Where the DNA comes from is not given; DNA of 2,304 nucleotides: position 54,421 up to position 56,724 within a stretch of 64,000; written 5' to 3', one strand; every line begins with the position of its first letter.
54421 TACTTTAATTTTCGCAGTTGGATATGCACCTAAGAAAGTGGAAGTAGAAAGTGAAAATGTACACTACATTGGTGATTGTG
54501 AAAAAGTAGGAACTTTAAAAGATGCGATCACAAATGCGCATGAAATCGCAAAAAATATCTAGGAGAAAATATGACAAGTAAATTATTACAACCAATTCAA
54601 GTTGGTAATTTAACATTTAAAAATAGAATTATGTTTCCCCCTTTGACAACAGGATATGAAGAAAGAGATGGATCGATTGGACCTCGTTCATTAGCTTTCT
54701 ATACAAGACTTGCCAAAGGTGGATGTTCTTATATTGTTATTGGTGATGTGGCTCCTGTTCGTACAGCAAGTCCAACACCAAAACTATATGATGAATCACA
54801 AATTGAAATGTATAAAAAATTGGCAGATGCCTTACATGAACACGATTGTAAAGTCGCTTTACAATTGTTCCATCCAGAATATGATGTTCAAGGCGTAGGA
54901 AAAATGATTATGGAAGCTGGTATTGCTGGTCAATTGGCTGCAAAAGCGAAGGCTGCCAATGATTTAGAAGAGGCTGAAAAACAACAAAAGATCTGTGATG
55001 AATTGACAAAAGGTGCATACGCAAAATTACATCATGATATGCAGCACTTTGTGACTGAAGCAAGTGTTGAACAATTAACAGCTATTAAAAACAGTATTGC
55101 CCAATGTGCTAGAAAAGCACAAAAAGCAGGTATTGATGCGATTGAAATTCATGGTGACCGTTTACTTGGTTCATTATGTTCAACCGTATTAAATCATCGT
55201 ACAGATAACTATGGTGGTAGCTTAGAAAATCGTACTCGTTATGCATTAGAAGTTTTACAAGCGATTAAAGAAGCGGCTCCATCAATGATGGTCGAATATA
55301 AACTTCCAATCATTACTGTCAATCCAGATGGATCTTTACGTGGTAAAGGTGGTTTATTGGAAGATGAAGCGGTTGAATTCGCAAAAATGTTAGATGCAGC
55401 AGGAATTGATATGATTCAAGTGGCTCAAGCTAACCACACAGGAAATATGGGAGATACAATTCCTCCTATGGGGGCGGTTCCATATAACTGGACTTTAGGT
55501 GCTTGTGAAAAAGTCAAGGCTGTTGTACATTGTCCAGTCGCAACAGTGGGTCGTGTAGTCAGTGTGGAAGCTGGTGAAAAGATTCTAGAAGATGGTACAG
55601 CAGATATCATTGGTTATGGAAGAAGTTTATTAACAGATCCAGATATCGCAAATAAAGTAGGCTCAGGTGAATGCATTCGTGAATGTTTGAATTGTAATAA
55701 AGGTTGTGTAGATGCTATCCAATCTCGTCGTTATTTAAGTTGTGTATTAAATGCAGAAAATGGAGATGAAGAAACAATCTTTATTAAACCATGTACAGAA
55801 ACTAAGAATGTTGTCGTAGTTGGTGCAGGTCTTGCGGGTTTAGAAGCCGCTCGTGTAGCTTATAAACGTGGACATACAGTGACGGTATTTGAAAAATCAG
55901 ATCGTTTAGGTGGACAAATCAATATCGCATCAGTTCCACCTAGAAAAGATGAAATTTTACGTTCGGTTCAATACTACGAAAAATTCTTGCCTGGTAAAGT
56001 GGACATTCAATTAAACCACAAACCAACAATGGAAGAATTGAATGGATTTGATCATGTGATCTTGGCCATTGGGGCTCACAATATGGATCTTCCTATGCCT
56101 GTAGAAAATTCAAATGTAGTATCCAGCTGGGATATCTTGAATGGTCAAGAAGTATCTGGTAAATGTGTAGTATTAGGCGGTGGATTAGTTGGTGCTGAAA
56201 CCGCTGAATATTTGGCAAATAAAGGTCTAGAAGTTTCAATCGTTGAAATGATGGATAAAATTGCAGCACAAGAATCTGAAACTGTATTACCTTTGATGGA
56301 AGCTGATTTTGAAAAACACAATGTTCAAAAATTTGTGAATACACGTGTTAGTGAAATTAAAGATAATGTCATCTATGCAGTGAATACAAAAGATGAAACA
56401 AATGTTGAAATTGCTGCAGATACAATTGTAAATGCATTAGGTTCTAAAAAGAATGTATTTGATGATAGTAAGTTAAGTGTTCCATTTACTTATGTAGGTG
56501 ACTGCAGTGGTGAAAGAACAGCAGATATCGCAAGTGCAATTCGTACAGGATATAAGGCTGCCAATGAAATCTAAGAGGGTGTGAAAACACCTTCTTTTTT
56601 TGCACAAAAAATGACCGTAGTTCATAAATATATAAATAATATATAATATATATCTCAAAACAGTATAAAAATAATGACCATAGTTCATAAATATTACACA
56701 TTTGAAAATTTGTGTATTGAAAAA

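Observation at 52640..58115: Tandem paralogous OYE-FAD fused flavin oxidoreductases (640 and 667 aa) followed by a radical SAM/SPASM enzyme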

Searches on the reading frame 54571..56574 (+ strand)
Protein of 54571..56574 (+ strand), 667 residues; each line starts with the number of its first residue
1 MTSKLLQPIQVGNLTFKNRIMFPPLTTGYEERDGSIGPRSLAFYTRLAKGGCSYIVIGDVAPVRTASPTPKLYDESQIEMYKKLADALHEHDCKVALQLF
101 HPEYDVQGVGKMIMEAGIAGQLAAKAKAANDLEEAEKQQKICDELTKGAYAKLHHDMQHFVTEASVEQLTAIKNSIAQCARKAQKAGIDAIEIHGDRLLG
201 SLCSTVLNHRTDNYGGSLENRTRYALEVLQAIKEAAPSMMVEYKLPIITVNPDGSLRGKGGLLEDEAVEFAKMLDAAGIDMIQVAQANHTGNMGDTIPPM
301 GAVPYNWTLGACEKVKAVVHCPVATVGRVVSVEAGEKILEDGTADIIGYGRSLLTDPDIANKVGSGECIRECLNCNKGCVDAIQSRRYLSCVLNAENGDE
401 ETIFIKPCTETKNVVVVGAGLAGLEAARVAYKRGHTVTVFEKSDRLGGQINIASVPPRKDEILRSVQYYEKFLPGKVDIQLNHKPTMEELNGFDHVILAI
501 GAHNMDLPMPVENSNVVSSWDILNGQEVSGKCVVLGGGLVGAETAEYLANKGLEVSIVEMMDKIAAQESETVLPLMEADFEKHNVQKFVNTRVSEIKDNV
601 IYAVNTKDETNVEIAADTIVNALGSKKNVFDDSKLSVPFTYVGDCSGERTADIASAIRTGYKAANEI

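Call 4: search_protein_families(library=pfam, proteins=[window:54571-56574:+])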
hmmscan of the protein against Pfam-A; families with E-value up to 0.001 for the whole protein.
window:54571-56574:+ (667 aa): 19 families
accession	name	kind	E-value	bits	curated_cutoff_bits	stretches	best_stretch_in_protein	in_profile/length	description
PF00724.26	Oxidored_FMN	-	5e-49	167.8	27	1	4-366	1-338/342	NADH:flavin oxidoreductase / NADH oxidase family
PF07992.20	Pyr_redox_2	-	1.5e-30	107.1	26.1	1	413-629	2-241/291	Pyridine nucleotide-disulphide oxidoreductase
PF00070.33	Pyr_redox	-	4e-19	69.4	22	2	532-606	2-79/82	Pyridine nucleotide-disulphide oxidoreductase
PF13450.12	NAD_binding_8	-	1.5e-14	54.5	21.9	1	416-454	1-39/68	NAD(P)-binding Rossmann-like domain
PF01266.30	DAO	-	1.1e-13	51.9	27.9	1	414-448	2-37/353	FAD dependent oxidoreductase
PF13738.12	Pyr_redox_3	-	1.4e-11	44.6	30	1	494-627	126-269/305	Pyridine nucleotide-disulphide oxidoreductase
PF12831.13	FAD_oxidored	-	6e-10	39.4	27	1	414-457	2-45/416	FAD dependent oxidoreductase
PF02737.24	3HCDH_N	-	2.3e-09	37.9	22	1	533-632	3-99/180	3-hydroxyacyl-CoA dehydrogenase, NAD binding domain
PF03486.20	HI0933_like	-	3.4e-09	36.9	50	1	413-453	2-42/244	HI0933-like protein Rossmann domain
PF13241.12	NAD_binding_7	-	2.2e-08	35.1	22.1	0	531-635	9-97/104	Putative NAD(P)-binding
PF01262.27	AlaDh_PNT_C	-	6.9e-08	32.6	23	1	411-446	28-63/214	Alanine dehydrogenase/PNT, C-terminal domain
PF00890.30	FAD_binding_2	-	1.4e-06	28.2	20.4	1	414-454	2-42/414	FAD binding domain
PF01134.28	GIDA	-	2.6e-06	27.2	22.1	1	413-447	1-36/391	Glucose inhibited division protein A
PF01494.25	FAD_binding_3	-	3.8e-06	26.8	22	0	413-445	3-35/349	FAD binding domain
PF01946.23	Thi4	-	2.9e-05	23.9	26.2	0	412-449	18-56/235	Thi4 family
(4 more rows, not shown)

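Call 5: search_protein_families(library=ncbifam, proteins=[window:54571-56574:+])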
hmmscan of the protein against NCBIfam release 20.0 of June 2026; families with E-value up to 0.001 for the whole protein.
window:54571-56574:+ (667 aa): 130 families (the best 25 are shown)
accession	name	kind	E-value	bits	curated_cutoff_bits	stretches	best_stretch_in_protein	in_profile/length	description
NF045599.1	bili_reduct_long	exception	0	1038.7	750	1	5-667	1-641/641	bilirubin reductase, long form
NF045592.1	bili_reduct_N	equivalog_domain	3.8e-160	533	425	1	4-394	1-363/363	bilirubin reductase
NF041087.1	bile_acid_BaiCD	equivalog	2e-118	396.3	825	2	155-667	123-642/642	bile acid Fe-S flavoenzyme BaiCD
TIGR03997.1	mycofact_OYE_2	equivalog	3.5e-97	326.3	793.15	2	167-667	135-645/645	mycofactocin system FadH/OYE family oxidoreductase 2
TIGR03996.1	mycofact_OYE_1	hypoth_equivalog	8.3e-46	156.7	627.9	1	170-661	136-630/633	mycofactocin system FadH/OYE family oxidoreductase 1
NF006101.0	PRK08255.1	equivalog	1.2e-38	132.7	1078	1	3-358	397-725/768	bifunctional salicylyl-CoA 5-hydroxylase/oxidoreductase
NF010047.0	PRK13523.1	equivalog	2.4e-36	125.4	431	2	125-361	96-318/339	NADPH dehydrogenase NamA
NF007899.0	PRK10605.1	subfamily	4.1e-30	105.3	403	1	3-363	4-337/365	N-ethylmaleimide reductase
TIGR01350.1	lipoamide_DH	equivalog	3.6e-26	91.9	408.8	1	479-629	119-271/461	dihydrolipoyl dehydrogenase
TIGR02053.1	MerA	equivalog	3.9e-17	62.4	454.45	1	487-629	124-270/465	mercury(II) reductase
NF004991.0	PRK06370.1-3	subfamily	4.6e-16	58.4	620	2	492-629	164-304/509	FAD-containing oxidoreductase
NF045765.1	PhenlGlyoxDHPadH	equivalog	8.1e-16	57.9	475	1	529-628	143-242/416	NADH-dependent phenylglyoxylate dehydrogenase subunit epsilon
NF003585.0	PRK05249.1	equivalog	1.5e-15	56.8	465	2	478-629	124-275/464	Si-specific NAD(P)(+) transhydrogenase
NF041853.1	hythiocyan_redase_MerA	equivalog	3.6e-15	55.8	650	1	481-629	111-258/440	hypothiocyanous acid reductase MerA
NF009410.0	PRK12771.1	subfamily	7.2e-15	54.6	516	1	374-626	100-381/566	NAD(P)-binding protein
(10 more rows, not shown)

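Call 10: find_encoding_contigs(protein=window:54571-56574:+, flank=8000, max_places=8)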
Protein window:54571-56574:+ (667 aa): 5 contigs read that carry it; 1 place shown.
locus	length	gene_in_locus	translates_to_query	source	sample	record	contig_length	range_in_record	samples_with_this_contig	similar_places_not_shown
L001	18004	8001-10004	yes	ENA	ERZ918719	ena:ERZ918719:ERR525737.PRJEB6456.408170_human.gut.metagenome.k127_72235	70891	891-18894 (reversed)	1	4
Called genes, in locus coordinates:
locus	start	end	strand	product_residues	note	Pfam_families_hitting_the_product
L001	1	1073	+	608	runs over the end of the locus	PF06160:EzrA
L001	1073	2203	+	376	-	PF00266:Aminotran_5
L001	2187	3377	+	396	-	PF22025:ThiI_fer, PF02926:THUMP, PF02568:ThiI, PF06508:QueC (weak)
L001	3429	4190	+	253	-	PF21302:Zn_ribbon_RlmA, PF13489:Methyltransf_23 (weak), PF08241:Methyltransf_11, PF08242:Methyltransf_12 (weak), PF13649:Methyltransf_25, PF13847:Methyltransf_31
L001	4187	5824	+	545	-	PF05958:tRNA_U5-meth_tr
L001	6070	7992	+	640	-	PF00724:Oxidored_FMN, PF00070:Pyr_redox (weak), PF00890:FAD_binding_2, PF01134:GIDA (weak), PF01266:DAO (weak), PF07992:Pyr_redox_2, PF12831:FAD_oxidored, PF00070:Pyr_redox, +6 more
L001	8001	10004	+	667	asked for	PF00724:Oxidored_FMN, PF00070:Pyr_redox (weak), PF00890:FAD_binding_2 (weak), PF01266:DAO (weak), PF07992:Pyr_redox_2, PF12831:FAD_oxidored (weak), PF13450:NAD_binding_8, PF00070:Pyr_redox, +7 more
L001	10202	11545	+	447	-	PF04055:Radical_SAM, PF13186:SPASM (faint)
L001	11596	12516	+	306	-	PF01734:Patatin, PF19890:DUF6363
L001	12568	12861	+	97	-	-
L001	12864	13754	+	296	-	PF01661:Macro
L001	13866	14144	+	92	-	PF12840:HTH_20, PF01022:HTH_5, PF12802:MarR_2 (weak), PF13412:HTH_24 (weak), PF08279:HTH_11 (weak)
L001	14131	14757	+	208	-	PF07853:DUF1648, PF13630:SdpI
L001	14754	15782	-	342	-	PF11187:Mbeg1-like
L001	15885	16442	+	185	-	PF02659:Mntp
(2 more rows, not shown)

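Call 77: find_homologous_proteins(query=window:54571-56574:+, max_evalue=1e-100)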
Query window:54571-56574:+ (667 aa): 7998 proteins with E <= 1e-100 among 8000 candidates; the best 120 are listed.
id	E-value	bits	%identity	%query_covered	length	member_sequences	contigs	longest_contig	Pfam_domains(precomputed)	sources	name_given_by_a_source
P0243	0.0e+0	1476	98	100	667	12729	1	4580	PF13241.13,PF00724.27,PF13450.13,PF07992.21,PF00070.34,PF03486.21,PF01134.29,PF01494.26,PF12831.14,PF01266.31,PF00890.31,PF13738.13,PF01262.28,PF03721.21,PF02737.25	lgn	-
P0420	0.0e+0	1343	89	100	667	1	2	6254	PF13241.13,PF00724.27,PF13450.13,PF07992.21,PF00070.34,PF03486.21,PF01134.29,PF01494.26,PF12831.14,PF01266.31,PF00890.31,PF13738.13,PF01262.28,PF02737.25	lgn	-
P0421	0.0e+0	1334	88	100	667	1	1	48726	PF13241.13,PF00724.27,PF13450.13,PF07992.21,PF00070.34,PF03486.21,PF01134.29,PF01494.26,PF12831.14,PF01946.24,PF01266.31,PF01593.31,PF00890.31,PF13738.13,PF01262.28,PF02737.25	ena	-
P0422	0.0e+0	1321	88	100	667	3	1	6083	PF13241.13,PF00724.27,PF13450.13,PF07992.21,PF00070.34,PF03486.21,PF01134.29,PF01494.26,PF12831.14,PF01266.31,PF00890.31,PF13738.13,PF01262.28,PF03721.21,PF02737.25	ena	-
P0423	0.0e+0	1319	88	100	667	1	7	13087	PF13241.13,PF00724.27,PF13450.13,PF07992.21,PF00070.34,PF03486.21,PF01134.29,PF01494.26,PF12831.14,PF01266.31,PF00890.31,PF13738.13,PF01262.28,PF02737.25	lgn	-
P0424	0.0e+0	1318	87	100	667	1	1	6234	PF13241.13,PF00724.27,PF13450.13,PF07992.21,PF00070.34,PF03486.21,PF01134.29,PF01494.26,PF12831.14,PF01266.31,PF00890.31,PF13738.13,PF01262.28,PF02737.25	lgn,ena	-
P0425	0.0e+0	1317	88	100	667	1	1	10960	PF13241.13,PF00724.27,PF13450.13,PF07992.21,PF00070.34,PF03486.21,PF01134.29,PF01494.26,PF12831.14,PF01266.31,PF00890.31,PF13738.13,PF01262.28,PF02737.25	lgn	-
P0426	0.0e+0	1316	87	100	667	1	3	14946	PF13241.13,PF00724.27,PF13450.13,PF07992.21,PF00070.34,PF03486.21,PF01134.29,PF01494.26,PF12831.14,PF01266.31,PF00890.31,PF13738.13,PF01262.28,PF02737.25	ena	-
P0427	0.0e+0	1315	88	100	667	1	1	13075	PF13241.13,PF00724.27,PF13450.13,PF07992.21,PF00070.34,PF03486.21,PF01134.29,PF01494.26,PF12831.14,PF01266.31,PF00890.31,PF13738.13,PF01262.28,PF02737.25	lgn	-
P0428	0.0e+0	1315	87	100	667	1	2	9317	PF13241.13,PF00724.27,PF13450.13,PF07992.21,PF00070.34,PF03486.21,PF01134.29,PF01494.26,PF12831.14,PF01266.31,PF00890.31,PF13738.13,PF01262.28,PF03721.21,PF02737.25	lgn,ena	-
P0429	0.0e+0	1315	88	100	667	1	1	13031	PF13241.13,PF00724.27,PF13450.13,PF07992.21,PF00070.34,PF03486.21,PF01134.29,PF01494.26,PF12831.14,PF01266.31,PF00890.31,PF13738.13,PF01262.28,PF03721.21,PF02737.25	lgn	-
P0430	0.0e+0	1314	87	100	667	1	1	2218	PF13241.13,PF00724.27,PF13450.13,PF07992.21,PF00070.34,PF03486.21,PF01134.29,PF01494.26,PF12831.14,PF01266.31,PF00890.31,PF13738.13,PF01262.28,PF02737.25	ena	-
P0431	0.0e+0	1314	87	100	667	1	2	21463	PF13241.13,PF00724.27,PF13450.13,PF07992.21,PF00070.34,PF03486.21,PF01134.29,PF01494.26,PF12831.14,PF01266.31,PF00890.31,PF13738.13,PF01262.28,PF03721.21,PF02737.25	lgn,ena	-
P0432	0.0e+0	1314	88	100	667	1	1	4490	PF13241.13,PF00724.27,PF13450.13,PF07992.21,PF00070.34,PF03486.21,PF01134.29,PF01494.26,PF12831.14,PF01266.31,PF00890.31,PF13738.13,PF01262.28,PF03721.21,PF02737.25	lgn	-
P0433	0.0e+0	1314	88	100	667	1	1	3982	PF13241.13,PF00724.27,PF13450.13,PF07992.21,PF00070.34,PF03486.21,PF01134.29,PF01494.26,PF12831.14,PF01266.31,PF00890.31,PF13738.13,PF01262.28,PF03721.21,PF02737.25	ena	-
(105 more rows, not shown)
